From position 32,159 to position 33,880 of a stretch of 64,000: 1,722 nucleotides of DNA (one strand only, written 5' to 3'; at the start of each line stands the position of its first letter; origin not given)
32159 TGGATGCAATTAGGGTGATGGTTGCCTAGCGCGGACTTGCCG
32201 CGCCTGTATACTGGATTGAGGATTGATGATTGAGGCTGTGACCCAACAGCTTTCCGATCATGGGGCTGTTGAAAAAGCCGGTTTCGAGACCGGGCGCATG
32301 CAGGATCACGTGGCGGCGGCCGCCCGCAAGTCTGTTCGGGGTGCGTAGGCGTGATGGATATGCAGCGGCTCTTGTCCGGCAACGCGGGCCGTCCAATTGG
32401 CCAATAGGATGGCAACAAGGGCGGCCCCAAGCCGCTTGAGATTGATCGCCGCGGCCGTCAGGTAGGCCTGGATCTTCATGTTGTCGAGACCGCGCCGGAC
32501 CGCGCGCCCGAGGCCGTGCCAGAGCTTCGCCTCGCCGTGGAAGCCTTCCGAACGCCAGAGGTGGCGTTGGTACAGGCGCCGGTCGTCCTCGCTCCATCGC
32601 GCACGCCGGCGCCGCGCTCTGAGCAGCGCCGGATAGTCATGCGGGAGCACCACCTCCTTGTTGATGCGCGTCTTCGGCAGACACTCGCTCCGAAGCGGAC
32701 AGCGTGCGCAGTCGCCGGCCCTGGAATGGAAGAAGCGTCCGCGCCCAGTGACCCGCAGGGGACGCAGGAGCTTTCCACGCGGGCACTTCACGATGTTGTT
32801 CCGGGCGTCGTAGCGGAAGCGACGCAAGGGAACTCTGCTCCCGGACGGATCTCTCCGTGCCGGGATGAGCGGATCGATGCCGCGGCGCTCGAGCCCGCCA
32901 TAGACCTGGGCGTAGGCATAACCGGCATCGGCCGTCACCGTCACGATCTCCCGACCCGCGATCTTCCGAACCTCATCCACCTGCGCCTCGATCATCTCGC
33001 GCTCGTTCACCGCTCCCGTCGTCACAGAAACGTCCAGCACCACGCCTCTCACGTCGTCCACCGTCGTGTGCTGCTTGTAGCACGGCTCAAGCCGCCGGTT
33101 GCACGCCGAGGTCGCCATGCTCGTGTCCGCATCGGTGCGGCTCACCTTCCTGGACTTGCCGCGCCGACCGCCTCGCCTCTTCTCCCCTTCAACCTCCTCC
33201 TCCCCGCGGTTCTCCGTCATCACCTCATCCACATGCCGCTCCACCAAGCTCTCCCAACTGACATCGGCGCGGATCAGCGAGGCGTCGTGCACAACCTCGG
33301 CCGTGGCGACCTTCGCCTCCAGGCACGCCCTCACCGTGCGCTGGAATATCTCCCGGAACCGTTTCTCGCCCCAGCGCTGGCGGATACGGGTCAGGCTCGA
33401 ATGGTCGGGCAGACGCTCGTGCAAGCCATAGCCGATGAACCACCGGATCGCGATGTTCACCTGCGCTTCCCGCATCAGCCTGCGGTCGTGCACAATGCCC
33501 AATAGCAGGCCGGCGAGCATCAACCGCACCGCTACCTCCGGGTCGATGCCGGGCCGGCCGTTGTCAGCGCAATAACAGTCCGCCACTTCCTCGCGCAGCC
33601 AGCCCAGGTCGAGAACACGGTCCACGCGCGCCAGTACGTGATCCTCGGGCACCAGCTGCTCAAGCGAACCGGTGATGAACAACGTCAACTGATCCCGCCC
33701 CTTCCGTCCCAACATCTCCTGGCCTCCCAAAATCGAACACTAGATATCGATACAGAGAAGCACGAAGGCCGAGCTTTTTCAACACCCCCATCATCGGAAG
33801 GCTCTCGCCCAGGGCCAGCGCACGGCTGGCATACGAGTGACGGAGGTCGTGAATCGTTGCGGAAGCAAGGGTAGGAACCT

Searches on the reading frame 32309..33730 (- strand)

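Call 92: search_protein_families(library=pfam, proteins=[window:32309-33730:-], max_evalue=0.001)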
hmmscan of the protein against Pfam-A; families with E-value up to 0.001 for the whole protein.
window:32309-33730:- (474 aa): 3 families
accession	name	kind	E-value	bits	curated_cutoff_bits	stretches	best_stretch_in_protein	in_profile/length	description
PF05598.16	DUF772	-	1.2e-19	70.5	23.1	1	58-131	1-73/74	Transposase domain (DUF772)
PF13751.12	DDE_Tnp_1_6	-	2.6e-15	57.3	25.1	1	316-434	2-124/125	Transposase DDE domain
PF01609.27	DDE_Tnp_1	-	8.1e-14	52.3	23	1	206-431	24-200/200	Transposase DDE domain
